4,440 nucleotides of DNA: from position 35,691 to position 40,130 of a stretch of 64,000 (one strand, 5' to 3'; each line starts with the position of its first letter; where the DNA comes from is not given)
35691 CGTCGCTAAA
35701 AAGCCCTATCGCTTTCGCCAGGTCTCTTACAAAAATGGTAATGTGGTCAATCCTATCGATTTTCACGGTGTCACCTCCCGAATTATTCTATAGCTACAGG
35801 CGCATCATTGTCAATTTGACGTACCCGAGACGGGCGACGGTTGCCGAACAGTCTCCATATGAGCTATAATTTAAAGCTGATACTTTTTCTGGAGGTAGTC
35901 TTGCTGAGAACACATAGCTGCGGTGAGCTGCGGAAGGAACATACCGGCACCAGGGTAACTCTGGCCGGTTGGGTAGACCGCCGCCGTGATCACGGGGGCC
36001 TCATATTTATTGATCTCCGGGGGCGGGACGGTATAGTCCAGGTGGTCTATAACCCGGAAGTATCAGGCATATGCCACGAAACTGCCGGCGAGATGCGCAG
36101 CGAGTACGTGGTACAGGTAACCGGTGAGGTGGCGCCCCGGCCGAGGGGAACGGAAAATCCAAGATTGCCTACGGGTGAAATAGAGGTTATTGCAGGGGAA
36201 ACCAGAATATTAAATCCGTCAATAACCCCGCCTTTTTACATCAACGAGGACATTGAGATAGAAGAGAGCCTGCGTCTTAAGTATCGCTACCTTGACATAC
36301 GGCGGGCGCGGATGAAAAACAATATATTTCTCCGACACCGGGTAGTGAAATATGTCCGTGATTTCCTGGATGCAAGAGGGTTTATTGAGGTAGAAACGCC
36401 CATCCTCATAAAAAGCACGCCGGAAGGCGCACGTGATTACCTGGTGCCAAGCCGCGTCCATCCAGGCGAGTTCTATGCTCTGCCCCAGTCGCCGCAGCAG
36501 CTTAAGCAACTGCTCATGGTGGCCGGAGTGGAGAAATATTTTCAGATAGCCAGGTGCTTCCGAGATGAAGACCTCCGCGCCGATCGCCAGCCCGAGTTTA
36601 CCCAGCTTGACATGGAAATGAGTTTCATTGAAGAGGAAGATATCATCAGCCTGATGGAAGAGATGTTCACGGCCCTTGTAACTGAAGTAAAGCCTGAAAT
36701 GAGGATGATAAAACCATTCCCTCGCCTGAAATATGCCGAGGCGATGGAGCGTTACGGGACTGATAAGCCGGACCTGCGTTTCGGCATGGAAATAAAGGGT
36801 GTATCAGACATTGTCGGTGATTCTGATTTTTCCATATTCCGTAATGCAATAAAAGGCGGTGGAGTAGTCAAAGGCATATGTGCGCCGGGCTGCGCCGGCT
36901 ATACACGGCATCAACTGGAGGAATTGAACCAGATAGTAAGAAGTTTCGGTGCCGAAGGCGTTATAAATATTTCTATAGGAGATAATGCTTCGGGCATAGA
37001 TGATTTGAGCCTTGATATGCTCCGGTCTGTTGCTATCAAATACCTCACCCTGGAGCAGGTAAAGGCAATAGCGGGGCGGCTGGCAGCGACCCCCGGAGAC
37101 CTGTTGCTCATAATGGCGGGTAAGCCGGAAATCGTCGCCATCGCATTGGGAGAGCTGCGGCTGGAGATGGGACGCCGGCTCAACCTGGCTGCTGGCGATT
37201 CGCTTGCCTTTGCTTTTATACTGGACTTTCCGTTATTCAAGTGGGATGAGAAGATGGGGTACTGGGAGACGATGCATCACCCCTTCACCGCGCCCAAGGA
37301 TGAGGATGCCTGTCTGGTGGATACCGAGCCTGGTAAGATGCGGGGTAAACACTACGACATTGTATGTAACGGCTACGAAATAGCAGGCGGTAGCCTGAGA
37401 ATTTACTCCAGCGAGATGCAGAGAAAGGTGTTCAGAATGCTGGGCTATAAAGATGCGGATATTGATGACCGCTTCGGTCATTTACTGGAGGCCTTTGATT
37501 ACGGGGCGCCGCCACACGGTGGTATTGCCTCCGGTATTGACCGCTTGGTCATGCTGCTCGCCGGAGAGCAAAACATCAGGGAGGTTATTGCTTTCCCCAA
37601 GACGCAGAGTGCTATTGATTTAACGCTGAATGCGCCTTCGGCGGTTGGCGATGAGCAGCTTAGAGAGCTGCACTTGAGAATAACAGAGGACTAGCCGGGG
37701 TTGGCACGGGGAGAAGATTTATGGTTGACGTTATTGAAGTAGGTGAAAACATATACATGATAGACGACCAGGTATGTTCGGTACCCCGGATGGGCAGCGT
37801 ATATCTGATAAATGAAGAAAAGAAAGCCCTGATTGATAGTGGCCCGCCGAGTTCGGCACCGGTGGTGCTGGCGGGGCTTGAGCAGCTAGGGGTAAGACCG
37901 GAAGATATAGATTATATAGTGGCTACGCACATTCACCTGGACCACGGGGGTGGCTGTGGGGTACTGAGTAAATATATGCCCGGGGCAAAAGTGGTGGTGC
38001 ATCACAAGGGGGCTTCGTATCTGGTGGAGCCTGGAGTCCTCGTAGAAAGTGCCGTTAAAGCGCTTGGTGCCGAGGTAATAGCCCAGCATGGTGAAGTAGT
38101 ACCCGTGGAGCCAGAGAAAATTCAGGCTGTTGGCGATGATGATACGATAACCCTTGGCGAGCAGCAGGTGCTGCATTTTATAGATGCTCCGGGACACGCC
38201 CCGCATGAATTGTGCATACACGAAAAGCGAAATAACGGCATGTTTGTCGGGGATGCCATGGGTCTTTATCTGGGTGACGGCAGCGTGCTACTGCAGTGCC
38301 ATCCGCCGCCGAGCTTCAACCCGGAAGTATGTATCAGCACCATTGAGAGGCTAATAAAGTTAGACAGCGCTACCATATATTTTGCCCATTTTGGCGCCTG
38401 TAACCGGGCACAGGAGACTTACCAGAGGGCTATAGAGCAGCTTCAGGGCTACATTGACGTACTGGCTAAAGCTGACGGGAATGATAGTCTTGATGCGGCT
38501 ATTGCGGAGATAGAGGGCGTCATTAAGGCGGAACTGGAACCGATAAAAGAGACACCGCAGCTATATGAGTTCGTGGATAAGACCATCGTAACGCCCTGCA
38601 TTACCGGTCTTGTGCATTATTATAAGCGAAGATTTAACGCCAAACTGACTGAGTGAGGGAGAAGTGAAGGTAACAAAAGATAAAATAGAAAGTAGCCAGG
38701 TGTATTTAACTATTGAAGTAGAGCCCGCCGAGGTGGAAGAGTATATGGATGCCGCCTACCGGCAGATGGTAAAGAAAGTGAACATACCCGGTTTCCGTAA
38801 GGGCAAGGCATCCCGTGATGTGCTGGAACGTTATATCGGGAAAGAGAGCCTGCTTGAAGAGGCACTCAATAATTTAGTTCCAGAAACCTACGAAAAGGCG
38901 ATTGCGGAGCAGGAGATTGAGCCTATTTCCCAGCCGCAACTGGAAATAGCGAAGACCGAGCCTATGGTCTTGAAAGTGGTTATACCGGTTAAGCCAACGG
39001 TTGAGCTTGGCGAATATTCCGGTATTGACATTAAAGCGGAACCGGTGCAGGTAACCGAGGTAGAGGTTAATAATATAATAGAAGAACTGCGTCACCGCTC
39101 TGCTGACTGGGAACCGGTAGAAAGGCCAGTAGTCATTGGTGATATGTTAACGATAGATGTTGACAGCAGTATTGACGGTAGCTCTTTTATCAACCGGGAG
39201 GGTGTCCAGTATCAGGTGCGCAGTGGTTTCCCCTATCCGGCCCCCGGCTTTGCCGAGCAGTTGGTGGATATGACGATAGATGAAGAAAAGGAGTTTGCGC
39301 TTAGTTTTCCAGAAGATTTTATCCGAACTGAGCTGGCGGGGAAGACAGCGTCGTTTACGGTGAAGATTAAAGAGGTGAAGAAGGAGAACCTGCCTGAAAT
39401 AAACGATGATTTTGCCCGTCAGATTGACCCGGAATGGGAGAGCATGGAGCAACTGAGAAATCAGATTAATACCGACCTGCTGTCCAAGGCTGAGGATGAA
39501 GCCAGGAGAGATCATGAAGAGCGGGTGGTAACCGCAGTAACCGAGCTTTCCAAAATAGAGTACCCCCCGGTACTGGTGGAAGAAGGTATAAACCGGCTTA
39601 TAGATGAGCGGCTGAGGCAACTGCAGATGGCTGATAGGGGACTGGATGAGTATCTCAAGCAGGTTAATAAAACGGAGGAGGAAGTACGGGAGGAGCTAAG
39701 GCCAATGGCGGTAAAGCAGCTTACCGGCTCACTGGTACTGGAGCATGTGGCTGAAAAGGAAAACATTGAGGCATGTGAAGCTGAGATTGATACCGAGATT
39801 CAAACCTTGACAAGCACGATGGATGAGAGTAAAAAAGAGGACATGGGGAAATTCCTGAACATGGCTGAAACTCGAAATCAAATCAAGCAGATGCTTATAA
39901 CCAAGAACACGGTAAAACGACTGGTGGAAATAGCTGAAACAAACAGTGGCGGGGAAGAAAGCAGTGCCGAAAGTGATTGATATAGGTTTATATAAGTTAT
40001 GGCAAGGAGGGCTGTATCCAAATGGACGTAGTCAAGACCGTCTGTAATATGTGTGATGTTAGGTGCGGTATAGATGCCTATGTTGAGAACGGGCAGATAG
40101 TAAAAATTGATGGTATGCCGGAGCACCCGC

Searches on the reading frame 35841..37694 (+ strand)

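Call 68: search_protein_families(library=pfam, proteins=[window:35841-37694:+], max_evalue=0.00001)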
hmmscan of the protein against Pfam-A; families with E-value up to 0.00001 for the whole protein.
window:35841-37694:+ (617 aa): 3 families
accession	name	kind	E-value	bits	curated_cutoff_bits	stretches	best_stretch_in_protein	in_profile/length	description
PF00152.25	tRNA-synt_2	-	5.3e-123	410.4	25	1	142-589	2-308/308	tRNA synthetases class II (D, K and N)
PF02938.19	GAD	-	2.3e-15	57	23.4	1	333-436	1-95/95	GAD domain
PF01336.31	tRNA_anti-codon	-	5e-15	55.6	27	1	39-124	1-75/75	OB-fold nucleic acid binding domain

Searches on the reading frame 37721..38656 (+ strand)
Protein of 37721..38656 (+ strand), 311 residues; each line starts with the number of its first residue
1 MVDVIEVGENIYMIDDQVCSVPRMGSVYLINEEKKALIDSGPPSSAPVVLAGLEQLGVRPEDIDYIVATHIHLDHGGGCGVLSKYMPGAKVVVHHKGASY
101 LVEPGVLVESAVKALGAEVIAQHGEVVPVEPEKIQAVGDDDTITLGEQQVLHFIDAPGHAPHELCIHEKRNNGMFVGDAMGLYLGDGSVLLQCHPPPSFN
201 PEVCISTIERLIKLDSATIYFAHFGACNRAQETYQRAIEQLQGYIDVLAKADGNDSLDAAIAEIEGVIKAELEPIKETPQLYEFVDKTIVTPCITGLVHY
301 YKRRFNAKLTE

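Call 68: search_protein_families(library=pfam, proteins=[window:37721-38656:+], max_evalue=0.00001)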
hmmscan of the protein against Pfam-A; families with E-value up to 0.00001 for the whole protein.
window:37721-38656:+ (311 aa): 3 families
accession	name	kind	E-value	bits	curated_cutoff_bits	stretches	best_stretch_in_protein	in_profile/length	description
PF00753.33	Lactamase_B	-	2.5e-27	96.5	22.7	1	22-223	3-196/196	Metallo-beta-lactamase superfamily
PF19583.5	ODP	-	4.2e-08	33.7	27.2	1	28-182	6-139/194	ODP family beta lactamase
PF12706.13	Lactamase_B_2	-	7.5e-06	26.1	27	0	57-176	25-130/200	Beta-lactamase superfamily domain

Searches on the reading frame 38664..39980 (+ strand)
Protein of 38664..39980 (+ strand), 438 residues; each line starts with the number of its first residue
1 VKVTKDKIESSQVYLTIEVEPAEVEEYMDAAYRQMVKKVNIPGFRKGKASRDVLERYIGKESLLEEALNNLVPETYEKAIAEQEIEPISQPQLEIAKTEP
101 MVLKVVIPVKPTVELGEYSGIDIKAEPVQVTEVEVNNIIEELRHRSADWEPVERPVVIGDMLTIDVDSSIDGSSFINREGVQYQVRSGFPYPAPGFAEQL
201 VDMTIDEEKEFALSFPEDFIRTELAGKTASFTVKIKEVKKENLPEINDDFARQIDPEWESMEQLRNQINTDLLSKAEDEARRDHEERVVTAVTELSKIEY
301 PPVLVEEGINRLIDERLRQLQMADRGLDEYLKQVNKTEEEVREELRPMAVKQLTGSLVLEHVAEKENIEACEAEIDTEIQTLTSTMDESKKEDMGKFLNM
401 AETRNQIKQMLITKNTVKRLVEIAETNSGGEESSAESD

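Call 68: search_protein_families(library=pfam, proteins=[window:38664-39980:+], max_evalue=0.00001)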
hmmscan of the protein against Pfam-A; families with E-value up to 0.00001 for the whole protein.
window:38664-39980:+ (438 aa): 2 families
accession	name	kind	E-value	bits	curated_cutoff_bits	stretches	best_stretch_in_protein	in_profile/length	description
PF05697.18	Trigger_N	-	8e-41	140.1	22.2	1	1-142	1-144/144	Bacterial trigger factor protein (TF)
PF05698.19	Trigger_C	-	5.8e-21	75.7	22.7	1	260-422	1-162/162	Bacterial trigger factor protein (TF) C-terminus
